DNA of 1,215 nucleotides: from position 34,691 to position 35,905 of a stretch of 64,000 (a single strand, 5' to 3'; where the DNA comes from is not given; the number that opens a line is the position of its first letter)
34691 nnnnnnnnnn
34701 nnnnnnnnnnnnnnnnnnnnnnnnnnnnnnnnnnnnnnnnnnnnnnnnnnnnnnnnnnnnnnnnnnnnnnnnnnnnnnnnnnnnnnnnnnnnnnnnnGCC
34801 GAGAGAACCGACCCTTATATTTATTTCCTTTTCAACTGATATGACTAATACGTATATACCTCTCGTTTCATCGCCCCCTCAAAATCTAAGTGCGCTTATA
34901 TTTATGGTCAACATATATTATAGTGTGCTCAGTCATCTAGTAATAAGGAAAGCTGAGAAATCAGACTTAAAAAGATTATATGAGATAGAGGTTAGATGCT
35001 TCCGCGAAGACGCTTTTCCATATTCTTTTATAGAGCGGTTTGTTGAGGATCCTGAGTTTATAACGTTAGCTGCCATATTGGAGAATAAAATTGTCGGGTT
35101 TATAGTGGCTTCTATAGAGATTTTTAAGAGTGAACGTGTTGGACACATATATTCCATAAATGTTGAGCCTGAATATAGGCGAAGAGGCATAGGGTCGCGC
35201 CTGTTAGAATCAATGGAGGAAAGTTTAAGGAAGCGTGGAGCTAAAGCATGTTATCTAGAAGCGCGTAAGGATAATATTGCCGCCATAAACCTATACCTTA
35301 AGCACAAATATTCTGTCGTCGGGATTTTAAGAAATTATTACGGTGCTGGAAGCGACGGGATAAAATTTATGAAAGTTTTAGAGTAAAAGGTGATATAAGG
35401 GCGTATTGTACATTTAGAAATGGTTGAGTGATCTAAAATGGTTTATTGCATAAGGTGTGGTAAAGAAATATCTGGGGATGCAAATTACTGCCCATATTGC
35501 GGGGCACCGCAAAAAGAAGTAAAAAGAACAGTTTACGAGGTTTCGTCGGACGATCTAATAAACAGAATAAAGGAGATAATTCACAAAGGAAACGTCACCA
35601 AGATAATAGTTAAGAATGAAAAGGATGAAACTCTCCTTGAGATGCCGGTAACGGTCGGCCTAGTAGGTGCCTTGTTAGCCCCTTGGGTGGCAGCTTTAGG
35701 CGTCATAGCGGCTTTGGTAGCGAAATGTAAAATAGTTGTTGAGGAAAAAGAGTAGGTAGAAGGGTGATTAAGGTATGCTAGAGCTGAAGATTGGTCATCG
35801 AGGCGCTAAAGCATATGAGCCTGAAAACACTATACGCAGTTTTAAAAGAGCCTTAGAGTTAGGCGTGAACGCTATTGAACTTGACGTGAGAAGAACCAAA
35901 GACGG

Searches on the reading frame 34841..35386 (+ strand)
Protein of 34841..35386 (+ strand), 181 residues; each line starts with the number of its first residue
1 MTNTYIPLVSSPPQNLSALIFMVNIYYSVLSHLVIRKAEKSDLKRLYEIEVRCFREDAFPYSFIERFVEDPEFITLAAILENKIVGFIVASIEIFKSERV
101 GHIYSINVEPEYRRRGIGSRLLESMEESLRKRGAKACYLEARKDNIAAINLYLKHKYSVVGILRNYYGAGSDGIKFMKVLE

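Call 61: search_protein_families(library=pfam, proteins=[window:34841-35386:+], max_evalue=0.001)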
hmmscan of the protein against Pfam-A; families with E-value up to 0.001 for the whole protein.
window:34841-35386:+ (181 aa): 7 families
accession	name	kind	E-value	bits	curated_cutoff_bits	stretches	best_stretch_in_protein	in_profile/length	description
PF00583.31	Acetyltransf_1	-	4.9e-23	82.1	20.7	1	44-155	2-114/116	Acetyltransferase (GNAT) family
PF13508.13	Acetyltransf_7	-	3.5e-13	50.2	27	1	76-157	6-82/84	Acetyltransferase (GNAT) domain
PF13673.13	Acetyltransf_10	-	8.8e-12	45.6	23.6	1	50-160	9-110/128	Acetyltransferase (GNAT) domain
PF08445.16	FR47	-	4.2e-09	36.7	22.1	1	95-154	17-74/86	FR47-like protein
PF13527.13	Acetyltransf_9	-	2.3e-07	31.3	25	1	35-142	2-114/127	Acetyltransferase (GNAT) domain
PF17013.11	Acetyltransf_15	-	4.8e-05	23.3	35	1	65-131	40-103/210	Putative acetyl-transferase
PF14542.12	Acetyltransf_CG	-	0.00047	20.7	30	1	96-136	20-60/80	GCN5-related N-acetyl-transferase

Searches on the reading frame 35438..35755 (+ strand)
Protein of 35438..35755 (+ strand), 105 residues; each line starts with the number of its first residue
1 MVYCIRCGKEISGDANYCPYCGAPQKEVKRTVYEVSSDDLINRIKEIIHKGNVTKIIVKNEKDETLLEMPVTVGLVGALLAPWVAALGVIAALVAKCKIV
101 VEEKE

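Call 61: search_protein_families(library=pfam, proteins=[window:35438-35755:+], max_evalue=0.001)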
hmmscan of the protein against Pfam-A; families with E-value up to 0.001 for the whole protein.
window:35438-35755:+ (105 aa): 4 families
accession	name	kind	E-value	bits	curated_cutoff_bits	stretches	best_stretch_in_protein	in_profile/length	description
PF14242.11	DUF4342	-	3.1e-26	91.7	25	1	31-102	6-80/81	Domain of unknown function (DUF4342)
PF13240.11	Zn_Ribbon_1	-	5.3e-08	32.9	25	1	3-24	1-22/23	zinc-ribbon domain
PF13248.11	Zn_ribbon_3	-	6.7e-06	25.8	27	1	1-24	2-25/26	zinc-ribbon domain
PF12773.13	DZR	-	8.1e-05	23.1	27.3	1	4-24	1-21/45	Double zinc ribbon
